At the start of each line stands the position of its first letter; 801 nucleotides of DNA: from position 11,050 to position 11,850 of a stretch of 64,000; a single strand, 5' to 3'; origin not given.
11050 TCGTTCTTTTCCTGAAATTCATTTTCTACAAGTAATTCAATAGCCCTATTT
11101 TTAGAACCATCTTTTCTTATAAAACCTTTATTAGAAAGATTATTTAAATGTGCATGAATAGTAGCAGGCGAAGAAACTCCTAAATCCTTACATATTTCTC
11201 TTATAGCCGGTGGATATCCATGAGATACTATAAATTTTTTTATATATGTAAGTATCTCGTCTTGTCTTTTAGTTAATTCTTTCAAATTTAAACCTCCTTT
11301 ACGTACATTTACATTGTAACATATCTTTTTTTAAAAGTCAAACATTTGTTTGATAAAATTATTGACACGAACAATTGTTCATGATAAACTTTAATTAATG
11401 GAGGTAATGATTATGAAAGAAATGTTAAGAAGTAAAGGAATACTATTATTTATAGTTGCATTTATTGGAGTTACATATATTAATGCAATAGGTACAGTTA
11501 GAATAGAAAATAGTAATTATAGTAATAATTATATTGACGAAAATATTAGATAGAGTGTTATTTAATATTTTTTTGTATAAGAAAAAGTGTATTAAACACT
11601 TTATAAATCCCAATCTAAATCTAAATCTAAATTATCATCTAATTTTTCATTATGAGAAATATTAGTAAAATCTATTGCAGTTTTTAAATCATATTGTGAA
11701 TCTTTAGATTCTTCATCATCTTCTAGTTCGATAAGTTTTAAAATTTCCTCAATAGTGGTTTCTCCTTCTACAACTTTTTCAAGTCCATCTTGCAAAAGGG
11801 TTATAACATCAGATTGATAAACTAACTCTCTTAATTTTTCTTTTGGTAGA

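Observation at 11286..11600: Perfect Cheo-type SOS box in a divergent promoter shared by lexA and an unannotated 46-aa membrane peptide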

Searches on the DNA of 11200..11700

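Call 48: search_rna_families(source=window, start=11200, end=11700, threshold=evalue, max_evalue=1)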
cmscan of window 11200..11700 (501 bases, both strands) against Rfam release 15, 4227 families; matches with E-value up to 1: 0.
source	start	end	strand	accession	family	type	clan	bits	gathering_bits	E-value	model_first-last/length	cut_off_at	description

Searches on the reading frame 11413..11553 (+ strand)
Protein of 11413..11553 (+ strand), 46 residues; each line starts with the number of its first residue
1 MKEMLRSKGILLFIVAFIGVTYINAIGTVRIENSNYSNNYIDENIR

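Call 5: search_protein_families(library=pfam, proteins=[window:11413-11553:+], max_evalue=0.01)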
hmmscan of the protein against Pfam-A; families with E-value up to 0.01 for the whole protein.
window:11413-11553:+ (46 aa): 0 families

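Call 6: find_homologous_proteins(query=window:11413-11550:+, max_evalue=10)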
Query seq(46 aa) (46 aa): 3 proteins with E <= 10 among 3 candidates.
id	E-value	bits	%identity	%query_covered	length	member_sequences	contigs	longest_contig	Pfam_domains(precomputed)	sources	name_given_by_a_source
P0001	2.2e-21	90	100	100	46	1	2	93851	-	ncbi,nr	ncbi:MAG: hypothetical protein NC181_01155 [Clostridium sp.]|nr:hypothetical protein [Clostridium sp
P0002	7.4e-10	55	64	96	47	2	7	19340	-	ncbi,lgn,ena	-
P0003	1.9e-6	44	70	72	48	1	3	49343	-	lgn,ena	-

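Call 22: search_protein_families(library=ncbifam, alignment_id=A1, max_evalue=10)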
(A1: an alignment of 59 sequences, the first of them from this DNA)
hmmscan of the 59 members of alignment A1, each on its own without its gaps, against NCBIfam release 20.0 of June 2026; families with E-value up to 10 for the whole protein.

A. member 1, seq(46 aa): 1 family
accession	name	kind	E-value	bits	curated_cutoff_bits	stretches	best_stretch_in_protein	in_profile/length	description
NF053569.1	CMthbtnMutMMLI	equivalog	0.18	12.2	180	1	15-46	50-81/103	4-carboxymethyl-4-methylbutenolide mutase MmlI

B. families by the number of members that match (of 59 scanned): 11 families
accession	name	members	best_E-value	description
NF033631.1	SLATT_5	2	0.0031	SLATT domain-containing protein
TIGR00964.1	secE_bact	1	0.023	preprotein translocase subunit SecE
NF005792.0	PRK07630.1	1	0.038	CobD/CbiB family protein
TIGR04512.1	Mycopla_NOT_gsn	1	0.047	STREFT protein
TIGR03076.1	near_not_gcvH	1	0.057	chlamydial GcvH-like protein upstream region protein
NF046089.1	CD3337_EF1877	1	0.06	CD3337/EF1877 family mobilome membrane protein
TIGR00023.1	TIGR00023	1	0.061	glycerol-3-phosphate 1-O-acyltransferase PlsY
NF002503.0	PRK01844.1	1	0.061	YneF family protein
NF010265.0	PRK13711.1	1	0.088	P-type conjugative transfer protein TrbJ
NF033492.1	podovir_small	1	0.13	putative phage replication protein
NF053569.1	CMthbtnMutMMLI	1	0.18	4-carboxymethyl-4-methylbutenolide mutase MmlI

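Call 23: search_protein_families(library=pfam, alignment_id=A1, max_evalue=10)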
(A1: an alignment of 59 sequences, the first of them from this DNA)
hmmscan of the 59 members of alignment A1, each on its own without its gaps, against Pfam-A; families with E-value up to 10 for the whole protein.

A. member 1, seq(46 aa): 0 families

B. families by the number of members that match (of 59 scanned): 39 families (the first 25 are shown)
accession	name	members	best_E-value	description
PF20664.2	DUF6814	4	0.00037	Family of unknown function (DUF6814)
PF12729.13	4HB_MCP_1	2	0.042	Four helix bundle sensory module for signal transduction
PF24418.1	DUF7550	2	0.41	Family of unknown function (DUF7550)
PF06143.16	Baculo_11_kDa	1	0.0058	Baculovirus 11 kDa family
PF12811.12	BaxI_1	1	0.0062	Bax inhibitor 1 like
PF17204.8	Sid-5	1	0.017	Sid-5 family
PF24153.1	Meg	1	0.022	Maternally expressed gene family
PF19873.4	DUF6346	1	0.023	Family of unknown function (DUF6346)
PF16964.10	TadF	1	0.024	Putative tight adherence pilin protein F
PF14002.11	YniB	1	0.026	YniB-like protein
PF19337.4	BAMBI_C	1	0.028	BMP and activin membrane-bound inhibitor homolog C-terminus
PF22865.1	MgtS-like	1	0.03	Small protein MgtS-like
PF20684.3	Fung_rhodopsin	1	0.031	Fungal rhodopsin domain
PF02118.27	Srg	1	0.032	Srg family chemoreceptor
PF12676.12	DUF3796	1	0.033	Protein of unknown function (DUF3796)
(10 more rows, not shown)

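Call 32: find_homologous_proteins(query=A1, max_evalue=0.001)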
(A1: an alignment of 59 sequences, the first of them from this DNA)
Query A1 (59 sequences) (46 aa, profile of the alignment): 99 proteins with E <= 0.001 among 272 candidates.
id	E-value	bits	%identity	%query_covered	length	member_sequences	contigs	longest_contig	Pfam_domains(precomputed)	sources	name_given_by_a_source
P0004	3.9e-10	57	-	-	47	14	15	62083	-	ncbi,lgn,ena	-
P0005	3.9e-10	57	-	-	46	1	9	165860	-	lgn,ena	-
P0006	1.6e-9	55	-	-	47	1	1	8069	-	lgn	-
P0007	1.9e-9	55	-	-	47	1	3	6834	-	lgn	-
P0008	2.0e-9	55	-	-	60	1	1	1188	-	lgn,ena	-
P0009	2.1e-9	55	-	-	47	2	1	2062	-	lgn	-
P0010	2.6e-9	54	-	-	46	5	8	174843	-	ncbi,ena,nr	ncbi:MAG: hypothetical protein IJA94_01840 [Bacilli bacterium]|nr:hypothetical protein [Bacilli bact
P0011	2.8e-9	54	-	-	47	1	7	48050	-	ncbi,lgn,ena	-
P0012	3.0e-9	54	-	-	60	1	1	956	-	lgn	-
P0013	3.7e-9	54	-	-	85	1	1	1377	-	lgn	-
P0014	5.2e-9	53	-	-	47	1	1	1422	-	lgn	-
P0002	5.7e-9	53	64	96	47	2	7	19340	-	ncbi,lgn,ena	-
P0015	7.1e-9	53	-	-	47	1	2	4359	-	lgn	-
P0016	7.6e-9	53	-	-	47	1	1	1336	-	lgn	-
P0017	8.7e-9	53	-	-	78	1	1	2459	-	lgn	-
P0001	9.3e-8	49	100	100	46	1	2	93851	-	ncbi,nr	ncbi:MAG: hypothetical protein NC181_01155 [Clostridium sp.]|nr:hypothetical protein [Clostridium sp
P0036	1.6e-7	49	-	-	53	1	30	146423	-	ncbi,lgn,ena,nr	ncbi:MAG: hypothetical protein IK997_07715 [Bacilli bacterium]|nr:hypothetical protein [Bacilli bact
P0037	1.7e-7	48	-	-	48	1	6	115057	-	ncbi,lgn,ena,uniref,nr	ncbi:MAG TPA: hypothetical protein IAB68_01100 [Candidatus Aphodocola excrementigallinarum]|uniref:U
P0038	2.1e-7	48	-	-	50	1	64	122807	-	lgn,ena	-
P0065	4.0e-6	44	-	-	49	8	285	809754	-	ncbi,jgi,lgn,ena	-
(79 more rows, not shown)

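Call 35: find_encoding_contigs(protein=P0065, flank=3000, max_places=3)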
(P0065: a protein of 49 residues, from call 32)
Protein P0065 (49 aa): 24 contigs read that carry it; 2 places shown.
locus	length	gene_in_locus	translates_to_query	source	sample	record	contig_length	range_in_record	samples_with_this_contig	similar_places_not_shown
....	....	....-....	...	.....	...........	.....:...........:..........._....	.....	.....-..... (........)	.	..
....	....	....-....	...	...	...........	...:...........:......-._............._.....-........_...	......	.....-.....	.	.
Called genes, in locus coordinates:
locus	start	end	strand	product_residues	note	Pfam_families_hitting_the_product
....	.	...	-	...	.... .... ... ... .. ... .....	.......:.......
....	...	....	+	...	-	-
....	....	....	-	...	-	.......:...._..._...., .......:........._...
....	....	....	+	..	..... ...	-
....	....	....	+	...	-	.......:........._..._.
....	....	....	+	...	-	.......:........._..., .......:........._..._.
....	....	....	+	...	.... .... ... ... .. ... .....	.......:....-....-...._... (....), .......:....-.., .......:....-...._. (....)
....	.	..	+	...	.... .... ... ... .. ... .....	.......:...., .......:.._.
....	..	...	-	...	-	-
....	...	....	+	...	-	-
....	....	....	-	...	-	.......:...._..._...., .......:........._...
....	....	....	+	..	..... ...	-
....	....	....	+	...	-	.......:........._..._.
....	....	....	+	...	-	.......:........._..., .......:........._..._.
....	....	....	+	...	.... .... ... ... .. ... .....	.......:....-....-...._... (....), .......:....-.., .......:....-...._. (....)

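Call 36: find_encoding_contigs(protein=P0001, flank=3000, max_places=2)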
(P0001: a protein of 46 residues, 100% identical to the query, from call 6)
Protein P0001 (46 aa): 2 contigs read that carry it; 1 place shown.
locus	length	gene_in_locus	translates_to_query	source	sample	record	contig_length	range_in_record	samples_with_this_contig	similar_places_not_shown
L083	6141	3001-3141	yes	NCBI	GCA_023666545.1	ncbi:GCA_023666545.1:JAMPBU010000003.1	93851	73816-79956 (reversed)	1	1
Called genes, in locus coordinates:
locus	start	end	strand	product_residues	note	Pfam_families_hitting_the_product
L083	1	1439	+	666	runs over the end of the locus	PF00482:T2SSF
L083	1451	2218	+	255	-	PF06750:A24_N_bact, PF01478:Peptidase_A24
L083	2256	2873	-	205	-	PF01726:LexA_DNA_bind, PF00717:Peptidase_S24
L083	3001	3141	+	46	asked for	-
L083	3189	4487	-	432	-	PF00437:T2SSE, PF13173:AAA_14 (faint)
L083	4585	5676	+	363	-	PF12810:ALK_LTK_GRD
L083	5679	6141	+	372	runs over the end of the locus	-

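Call 39: search_protein_representatives(alignment_id=A2)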
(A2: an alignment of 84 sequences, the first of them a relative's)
Query: 84 sequences, 48 profile positions. Proteins with E-value up to 0.001 (for the whole library): 130; up to 1e-10: 7; up to 1e-30: 0. The best 130 are listed.
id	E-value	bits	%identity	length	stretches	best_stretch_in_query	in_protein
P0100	2.2e-15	72.1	-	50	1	2-47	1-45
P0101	2.7e-15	71.8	-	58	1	2-48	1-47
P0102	2.7e-14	68.6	-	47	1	2-48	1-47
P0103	4.1e-12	61.6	-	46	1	2-46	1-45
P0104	4.5e-12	61.5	-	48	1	2-47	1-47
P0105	1.1e-11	60.2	-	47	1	2-48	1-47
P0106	4.0e-11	58.5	-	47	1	2-47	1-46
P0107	1.4e-10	56.7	-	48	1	1-47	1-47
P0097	6.1e-10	54.7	-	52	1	1-44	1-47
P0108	7.3e-10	54.4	-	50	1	1-47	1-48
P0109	9.7e-09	50.8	-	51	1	2-47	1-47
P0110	1.1e-08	50.7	-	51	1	1-44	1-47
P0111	1.5e-08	50.3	-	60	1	1-48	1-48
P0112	1.5e-08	50.2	-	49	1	1-47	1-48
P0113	1.9e-08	49.9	-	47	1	2-47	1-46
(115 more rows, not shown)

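Call 50: predict_structure(alignment_id=A2)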
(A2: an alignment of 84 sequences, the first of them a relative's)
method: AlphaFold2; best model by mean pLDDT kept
length: 46 residues; sequences in the alignment: 84
mean_pLDDT: 74.6   pTM: 0.40
mean pLDDT of the five models: 74.6, 72.8, 72.2, 71.9, 70.9
residues with pLDDT >= 90: 16; 70-90: 8; 50-70: 21; < 50: 1
segments of 3 or more residues with pLDDT < 50: none
pLDDT, mean of each block of 10 residues (from residue 1): 71 94 88 58 52
secondary structure, 60 per line:
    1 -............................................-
elements in order: H2-45

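Call 51: find_encoding_contigs(protein=P0036, flank=2500, max_places=2)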
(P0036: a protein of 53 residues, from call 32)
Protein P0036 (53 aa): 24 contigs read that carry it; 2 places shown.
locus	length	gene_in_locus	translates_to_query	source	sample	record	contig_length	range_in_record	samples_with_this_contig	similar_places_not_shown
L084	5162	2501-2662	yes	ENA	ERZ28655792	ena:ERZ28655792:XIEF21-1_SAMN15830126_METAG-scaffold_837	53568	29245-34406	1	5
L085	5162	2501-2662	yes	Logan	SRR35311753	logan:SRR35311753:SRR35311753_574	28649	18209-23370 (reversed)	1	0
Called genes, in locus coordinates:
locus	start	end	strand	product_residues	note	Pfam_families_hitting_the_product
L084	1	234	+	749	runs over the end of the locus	PF09586:YfhO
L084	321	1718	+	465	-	PF03816:LytR_cpsA_psr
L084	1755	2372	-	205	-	PF01726:LexA_DNA_bind, PF00717:Peptidase_S24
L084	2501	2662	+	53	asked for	-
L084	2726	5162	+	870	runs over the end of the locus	PF02739:5_3_exonuc_N, PF01367:5_3_exonuc, PF22619:DNA_polI_exo1, PF00476:DNA_pol_A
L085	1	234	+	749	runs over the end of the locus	PF09586:YfhO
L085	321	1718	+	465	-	PF03816:LytR_cpsA_psr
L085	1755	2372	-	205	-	PF01726:LexA_DNA_bind, PF00717:Peptidase_S24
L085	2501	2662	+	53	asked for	-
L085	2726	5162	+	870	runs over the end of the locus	PF02739:5_3_exonuc_N, PF01367:5_3_exonuc, PF22619:DNA_polI_exo1, PF00476:DNA_pol_A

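Call 52: find_encoding_contigs(protein=P0038, flank=2500, max_places=2)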
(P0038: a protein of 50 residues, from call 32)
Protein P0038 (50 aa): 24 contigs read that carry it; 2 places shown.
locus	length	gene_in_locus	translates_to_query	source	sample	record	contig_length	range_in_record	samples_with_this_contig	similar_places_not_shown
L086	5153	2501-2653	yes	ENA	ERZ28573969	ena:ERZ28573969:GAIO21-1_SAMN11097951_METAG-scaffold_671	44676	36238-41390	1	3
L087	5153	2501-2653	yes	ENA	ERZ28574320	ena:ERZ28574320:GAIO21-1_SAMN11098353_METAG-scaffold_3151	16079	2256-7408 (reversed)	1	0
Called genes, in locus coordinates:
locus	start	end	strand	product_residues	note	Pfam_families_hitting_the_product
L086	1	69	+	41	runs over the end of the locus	-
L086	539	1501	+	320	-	-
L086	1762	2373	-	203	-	PF01726:LexA_DNA_bind, PF12802:MarR_2 (faint), PF13730:HTH_36 (weak), PF00717:Peptidase_S24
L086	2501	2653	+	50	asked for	-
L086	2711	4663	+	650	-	PF00456:Transketolase_N, PF02779:Transket_pyr, PF02780:Transketolase_C, PF22613:Transketolase_C_1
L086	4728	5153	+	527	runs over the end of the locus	PF00005:ABC_tran, PF13304:AAA_21 (faint), PF12848:ABC_tran_Xtn, PF00005:ABC_tran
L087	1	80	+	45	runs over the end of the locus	-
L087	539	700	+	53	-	-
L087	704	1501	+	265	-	-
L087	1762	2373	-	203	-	PF01726:LexA_DNA_bind, PF12802:MarR_2 (faint), PF13730:HTH_36 (weak), PF00717:Peptidase_S24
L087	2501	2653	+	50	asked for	-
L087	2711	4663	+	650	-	PF00456:Transketolase_N, PF02779:Transket_pyr, PF02780:Transketolase_C, PF22613:Transketolase_C_1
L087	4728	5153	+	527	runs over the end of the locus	PF00005:ABC_tran, PF13304:AAA_21 (faint), PF12848:ABC_tran_Xtn, PF00005:ABC_tran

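Call 53: find_encoding_contigs(protein=P0037, flank=2500, max_places=2)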
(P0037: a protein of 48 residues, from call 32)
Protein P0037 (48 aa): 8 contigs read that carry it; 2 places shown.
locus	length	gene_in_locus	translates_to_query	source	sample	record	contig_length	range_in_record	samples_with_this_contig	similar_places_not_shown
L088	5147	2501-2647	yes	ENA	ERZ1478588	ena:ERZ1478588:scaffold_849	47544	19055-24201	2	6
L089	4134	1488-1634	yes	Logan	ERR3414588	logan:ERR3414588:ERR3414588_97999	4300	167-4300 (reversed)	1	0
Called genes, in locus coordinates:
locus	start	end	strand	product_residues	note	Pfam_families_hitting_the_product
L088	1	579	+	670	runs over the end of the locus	PF13567:DUF4131 (weak), PF03772:Competence, PF00753:Lactamase_B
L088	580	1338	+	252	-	PF17761:DUF1016_N, PF06250:YhcG_C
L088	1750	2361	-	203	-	PF01726:LexA_DNA_bind, PF00717:Peptidase_S24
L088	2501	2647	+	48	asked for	-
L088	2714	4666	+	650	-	PF00456:Transketolase_N, PF02779:Transket_pyr, PF02780:Transketolase_C, PF22613:Transketolase_C_1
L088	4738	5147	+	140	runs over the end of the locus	PF10747:SirA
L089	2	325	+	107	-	?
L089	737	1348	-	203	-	PF01726:LexA_DNA_bind, PF00717:Peptidase_S24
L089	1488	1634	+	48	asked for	-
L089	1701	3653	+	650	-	PF00456:Transketolase_N, PF02779:Transket_pyr, PF02780:Transketolase_C, PF22613:Transketolase_C_1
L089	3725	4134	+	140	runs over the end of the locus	PF10747:SirA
